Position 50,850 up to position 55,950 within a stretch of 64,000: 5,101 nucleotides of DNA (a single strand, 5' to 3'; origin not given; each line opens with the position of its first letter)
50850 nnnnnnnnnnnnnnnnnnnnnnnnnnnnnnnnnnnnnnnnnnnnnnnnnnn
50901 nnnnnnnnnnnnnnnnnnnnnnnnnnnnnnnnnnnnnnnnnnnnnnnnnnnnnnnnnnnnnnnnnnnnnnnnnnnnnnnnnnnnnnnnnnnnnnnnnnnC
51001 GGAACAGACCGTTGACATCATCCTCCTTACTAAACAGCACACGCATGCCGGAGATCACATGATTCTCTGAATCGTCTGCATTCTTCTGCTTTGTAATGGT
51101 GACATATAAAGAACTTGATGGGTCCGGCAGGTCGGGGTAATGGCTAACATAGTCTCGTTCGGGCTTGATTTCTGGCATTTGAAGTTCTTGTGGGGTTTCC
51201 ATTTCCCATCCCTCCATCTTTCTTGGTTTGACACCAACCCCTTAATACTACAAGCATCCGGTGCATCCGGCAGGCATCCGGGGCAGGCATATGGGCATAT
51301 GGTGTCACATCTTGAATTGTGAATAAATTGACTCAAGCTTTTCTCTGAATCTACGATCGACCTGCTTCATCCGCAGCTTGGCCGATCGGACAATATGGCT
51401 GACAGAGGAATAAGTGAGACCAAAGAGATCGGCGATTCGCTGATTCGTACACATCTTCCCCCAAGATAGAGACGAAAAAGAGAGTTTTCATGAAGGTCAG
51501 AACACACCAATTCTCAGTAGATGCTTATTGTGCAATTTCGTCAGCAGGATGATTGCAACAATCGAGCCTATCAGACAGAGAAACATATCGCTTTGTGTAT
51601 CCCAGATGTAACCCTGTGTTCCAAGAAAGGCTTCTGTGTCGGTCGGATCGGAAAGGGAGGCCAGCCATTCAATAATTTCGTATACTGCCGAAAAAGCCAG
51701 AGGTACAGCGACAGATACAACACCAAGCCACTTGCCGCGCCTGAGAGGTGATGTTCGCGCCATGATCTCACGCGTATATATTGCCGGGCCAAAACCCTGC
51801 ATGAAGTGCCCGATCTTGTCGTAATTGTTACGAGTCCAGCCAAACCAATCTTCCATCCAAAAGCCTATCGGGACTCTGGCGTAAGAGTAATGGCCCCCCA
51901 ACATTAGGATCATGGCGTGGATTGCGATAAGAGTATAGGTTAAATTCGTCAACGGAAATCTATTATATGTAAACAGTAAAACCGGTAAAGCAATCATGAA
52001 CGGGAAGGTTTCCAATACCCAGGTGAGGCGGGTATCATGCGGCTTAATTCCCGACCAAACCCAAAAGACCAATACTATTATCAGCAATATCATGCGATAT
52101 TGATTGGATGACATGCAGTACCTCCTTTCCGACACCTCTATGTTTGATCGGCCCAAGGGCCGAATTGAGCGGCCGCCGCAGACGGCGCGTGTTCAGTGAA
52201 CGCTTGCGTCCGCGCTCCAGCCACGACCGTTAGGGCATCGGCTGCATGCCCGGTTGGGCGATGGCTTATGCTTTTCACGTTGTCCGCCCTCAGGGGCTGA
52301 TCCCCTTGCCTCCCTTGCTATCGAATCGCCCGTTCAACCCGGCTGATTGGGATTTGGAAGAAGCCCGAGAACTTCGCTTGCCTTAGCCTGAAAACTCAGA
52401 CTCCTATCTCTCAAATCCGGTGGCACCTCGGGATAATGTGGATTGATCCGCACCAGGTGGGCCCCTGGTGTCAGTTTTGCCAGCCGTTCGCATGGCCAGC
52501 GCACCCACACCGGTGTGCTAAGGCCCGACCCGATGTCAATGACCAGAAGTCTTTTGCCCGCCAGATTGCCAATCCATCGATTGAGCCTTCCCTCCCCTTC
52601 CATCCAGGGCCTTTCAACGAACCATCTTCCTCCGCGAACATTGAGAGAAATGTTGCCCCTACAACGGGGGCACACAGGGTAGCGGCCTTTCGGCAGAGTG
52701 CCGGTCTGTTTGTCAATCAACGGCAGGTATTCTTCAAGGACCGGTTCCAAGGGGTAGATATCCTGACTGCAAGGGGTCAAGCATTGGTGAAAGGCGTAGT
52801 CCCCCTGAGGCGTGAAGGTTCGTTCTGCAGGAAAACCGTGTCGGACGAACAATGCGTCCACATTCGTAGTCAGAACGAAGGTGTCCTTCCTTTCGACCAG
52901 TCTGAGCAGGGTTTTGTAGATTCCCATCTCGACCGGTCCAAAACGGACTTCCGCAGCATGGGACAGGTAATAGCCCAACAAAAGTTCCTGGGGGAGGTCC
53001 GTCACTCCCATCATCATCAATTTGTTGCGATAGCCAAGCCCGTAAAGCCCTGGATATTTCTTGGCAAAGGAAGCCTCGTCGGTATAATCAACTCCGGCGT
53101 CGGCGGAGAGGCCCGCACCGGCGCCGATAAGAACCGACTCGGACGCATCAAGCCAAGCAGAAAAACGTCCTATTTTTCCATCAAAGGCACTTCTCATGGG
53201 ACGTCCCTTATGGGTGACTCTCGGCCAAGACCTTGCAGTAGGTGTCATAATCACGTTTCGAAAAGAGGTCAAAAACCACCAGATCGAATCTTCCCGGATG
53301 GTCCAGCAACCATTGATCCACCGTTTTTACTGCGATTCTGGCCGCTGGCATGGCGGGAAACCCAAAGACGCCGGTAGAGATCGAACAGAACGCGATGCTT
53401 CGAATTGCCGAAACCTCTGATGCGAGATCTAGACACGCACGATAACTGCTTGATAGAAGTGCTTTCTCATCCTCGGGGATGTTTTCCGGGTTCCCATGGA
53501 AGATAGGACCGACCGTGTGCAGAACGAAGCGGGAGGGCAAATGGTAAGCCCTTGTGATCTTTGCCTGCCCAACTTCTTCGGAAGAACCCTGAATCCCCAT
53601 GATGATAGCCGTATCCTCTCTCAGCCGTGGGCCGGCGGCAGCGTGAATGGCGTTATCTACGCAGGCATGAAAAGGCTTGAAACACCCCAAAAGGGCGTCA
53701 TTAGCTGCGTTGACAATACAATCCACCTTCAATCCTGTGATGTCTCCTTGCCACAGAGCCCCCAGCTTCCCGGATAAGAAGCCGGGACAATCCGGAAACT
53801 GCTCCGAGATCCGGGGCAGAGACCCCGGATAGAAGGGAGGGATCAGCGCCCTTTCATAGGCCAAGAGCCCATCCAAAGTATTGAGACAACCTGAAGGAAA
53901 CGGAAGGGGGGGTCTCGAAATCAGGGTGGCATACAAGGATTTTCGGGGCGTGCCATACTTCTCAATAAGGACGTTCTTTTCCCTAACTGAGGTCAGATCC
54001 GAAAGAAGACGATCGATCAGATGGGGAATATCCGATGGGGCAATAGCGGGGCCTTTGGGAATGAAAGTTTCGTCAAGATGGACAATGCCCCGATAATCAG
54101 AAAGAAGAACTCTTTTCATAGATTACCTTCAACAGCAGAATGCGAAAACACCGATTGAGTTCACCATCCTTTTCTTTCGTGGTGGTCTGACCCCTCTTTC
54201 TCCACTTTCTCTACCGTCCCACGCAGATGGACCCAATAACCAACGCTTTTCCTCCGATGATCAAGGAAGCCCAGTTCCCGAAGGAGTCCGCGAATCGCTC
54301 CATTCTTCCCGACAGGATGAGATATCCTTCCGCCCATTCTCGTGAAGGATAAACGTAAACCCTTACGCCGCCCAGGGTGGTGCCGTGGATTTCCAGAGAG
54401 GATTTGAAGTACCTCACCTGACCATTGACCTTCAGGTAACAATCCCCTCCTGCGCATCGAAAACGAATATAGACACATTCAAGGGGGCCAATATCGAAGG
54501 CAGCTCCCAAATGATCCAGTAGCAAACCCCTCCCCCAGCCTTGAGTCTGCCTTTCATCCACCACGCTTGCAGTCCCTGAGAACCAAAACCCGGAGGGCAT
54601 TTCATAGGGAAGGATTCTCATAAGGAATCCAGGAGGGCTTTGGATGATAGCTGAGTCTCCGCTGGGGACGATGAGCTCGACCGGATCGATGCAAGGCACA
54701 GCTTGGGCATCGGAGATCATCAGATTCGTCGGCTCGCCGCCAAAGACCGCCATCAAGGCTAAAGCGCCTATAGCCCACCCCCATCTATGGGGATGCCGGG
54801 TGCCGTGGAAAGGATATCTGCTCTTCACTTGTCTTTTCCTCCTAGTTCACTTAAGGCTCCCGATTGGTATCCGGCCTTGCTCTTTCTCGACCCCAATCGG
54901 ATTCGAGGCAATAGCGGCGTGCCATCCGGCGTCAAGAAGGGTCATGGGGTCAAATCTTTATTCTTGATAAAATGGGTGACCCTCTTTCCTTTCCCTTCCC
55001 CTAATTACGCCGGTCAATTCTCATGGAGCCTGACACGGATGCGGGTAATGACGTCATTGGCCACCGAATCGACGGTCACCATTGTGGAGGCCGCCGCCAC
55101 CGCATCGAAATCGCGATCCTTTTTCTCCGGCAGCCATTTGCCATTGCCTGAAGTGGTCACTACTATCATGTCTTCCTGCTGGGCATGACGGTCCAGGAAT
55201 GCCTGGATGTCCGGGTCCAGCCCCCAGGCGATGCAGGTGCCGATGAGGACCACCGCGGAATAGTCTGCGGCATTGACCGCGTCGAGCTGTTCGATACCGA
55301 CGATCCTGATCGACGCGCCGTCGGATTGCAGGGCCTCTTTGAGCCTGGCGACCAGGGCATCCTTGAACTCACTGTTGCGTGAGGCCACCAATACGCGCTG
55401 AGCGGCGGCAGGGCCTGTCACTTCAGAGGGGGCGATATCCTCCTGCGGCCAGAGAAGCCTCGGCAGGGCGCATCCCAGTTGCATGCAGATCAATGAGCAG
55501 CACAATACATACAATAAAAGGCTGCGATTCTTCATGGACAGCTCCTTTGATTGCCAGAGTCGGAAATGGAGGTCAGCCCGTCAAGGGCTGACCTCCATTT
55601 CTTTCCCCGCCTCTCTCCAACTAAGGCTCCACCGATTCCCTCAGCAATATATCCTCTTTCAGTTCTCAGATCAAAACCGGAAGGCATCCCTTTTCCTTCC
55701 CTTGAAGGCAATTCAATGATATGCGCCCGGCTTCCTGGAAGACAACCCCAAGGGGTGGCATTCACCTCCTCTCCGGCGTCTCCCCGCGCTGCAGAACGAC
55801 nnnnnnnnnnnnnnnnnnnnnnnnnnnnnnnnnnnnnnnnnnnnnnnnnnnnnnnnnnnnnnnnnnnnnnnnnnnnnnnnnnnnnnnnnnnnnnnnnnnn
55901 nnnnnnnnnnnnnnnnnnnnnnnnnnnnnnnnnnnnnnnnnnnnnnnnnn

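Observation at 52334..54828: Adjacent SIR2 (sirtuin) and macrodomain genes: candidate reversible ADP-ribosylation / O-acetyl-ADP-ribose module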

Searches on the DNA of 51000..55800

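Call 67: search_rna_families(source=window, start=51000, end=55800, threshold=evalue, max_evalue=1)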
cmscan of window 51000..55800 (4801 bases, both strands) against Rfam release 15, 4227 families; matches with E-value up to 1: 0.
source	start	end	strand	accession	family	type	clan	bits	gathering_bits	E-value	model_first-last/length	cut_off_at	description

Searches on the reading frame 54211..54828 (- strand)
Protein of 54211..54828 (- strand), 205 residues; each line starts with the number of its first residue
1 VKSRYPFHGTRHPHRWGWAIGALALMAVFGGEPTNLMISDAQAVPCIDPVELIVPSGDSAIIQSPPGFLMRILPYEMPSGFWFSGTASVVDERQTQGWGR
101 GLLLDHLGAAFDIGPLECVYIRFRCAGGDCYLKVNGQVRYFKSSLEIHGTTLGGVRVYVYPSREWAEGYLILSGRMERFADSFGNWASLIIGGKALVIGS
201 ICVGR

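Call 3: search_protein_families(library=pfam, proteins=[window:54211-54828:-], max_evalue=0.01)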
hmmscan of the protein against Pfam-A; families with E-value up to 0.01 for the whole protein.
window:54211-54828:- (205 aa): 0 families

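Call 4: search_protein_families(library=ncbifam, proteins=[window:54211-54828:-], max_evalue=0.01)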
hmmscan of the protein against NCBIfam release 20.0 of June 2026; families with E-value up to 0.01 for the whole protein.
window:54211-54828:- (205 aa): 0 families

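Call 5: search_protein_families(library=padloc, proteins=[window:54211-54828:-], max_evalue=0.01)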
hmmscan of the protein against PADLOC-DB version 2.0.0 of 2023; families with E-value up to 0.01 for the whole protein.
window:54211-54828:- (205 aa): 0 families

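Call 39: search_solved_structures(query=window:54211-54828:-, max_evalue=1)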
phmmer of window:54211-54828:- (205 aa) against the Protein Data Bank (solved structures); distinct sequences matched with E-value up to 1: 0.

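Call 51: find_homologous_proteins(query=window:54211-54828:-, max_evalue=0.001)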
Query window:54211-54828:- (205 aa): 3 proteins with E <= 0.001 among 247 candidates.
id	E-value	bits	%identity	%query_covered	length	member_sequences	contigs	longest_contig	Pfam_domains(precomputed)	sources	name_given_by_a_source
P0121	2.7e-136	471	99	100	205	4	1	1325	-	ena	-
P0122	1.5e-60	223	50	100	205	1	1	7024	-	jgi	jgi:hypothetical protein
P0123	8.4e-53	197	47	100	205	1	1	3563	-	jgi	jgi:hypothetical protein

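Call 53: find_encoding_contigs(protein=P0122, flank=6000, max_places=3)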
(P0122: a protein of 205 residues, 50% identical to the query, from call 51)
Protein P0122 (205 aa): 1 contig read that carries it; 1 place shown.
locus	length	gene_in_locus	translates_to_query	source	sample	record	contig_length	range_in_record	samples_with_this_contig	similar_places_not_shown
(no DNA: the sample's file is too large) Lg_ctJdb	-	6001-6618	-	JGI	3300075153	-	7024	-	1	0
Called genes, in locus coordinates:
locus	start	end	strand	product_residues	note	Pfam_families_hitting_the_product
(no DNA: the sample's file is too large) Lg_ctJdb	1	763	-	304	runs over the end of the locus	PF00753:Lactamase_B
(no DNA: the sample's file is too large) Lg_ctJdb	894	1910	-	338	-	PF00005:ABC_tran, PF02463:SMC_N (weak), PF13304:AAA_21 (weak), PF03459:TOBE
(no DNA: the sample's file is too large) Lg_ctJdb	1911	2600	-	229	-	PF00528:BPD_transp_1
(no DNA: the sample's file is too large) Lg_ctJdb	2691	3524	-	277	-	PF12849:PBP_like_2, PF13531:SBP_bac_11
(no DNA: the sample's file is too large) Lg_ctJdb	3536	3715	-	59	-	-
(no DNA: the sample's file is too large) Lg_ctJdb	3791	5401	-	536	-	PF07396:Porin_O_P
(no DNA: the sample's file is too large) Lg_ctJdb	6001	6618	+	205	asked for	-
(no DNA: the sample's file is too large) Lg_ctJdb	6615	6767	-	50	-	?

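Call 54: find_encoding_contigs(protein=P0123, flank=6000, max_places=3)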
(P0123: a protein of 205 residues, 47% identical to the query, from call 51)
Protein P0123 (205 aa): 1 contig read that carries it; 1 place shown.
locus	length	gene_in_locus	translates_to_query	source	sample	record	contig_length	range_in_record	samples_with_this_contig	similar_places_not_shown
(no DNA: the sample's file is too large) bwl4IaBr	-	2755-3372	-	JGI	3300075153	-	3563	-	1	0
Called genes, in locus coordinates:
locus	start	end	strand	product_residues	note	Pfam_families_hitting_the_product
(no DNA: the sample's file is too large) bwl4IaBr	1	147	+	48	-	?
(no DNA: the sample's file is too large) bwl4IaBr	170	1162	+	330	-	PF02653:BPD_transp_2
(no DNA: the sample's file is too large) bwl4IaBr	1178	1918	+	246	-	PF00005:ABC_tran, PF13304:AAA_21 (faint), PF12399:BCA_ABC_TP_C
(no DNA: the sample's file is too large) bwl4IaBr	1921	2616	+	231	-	PF00005:ABC_tran, PF13304:AAA_21 (weak)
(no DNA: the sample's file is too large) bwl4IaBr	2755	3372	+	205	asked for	-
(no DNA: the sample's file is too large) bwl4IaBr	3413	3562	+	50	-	?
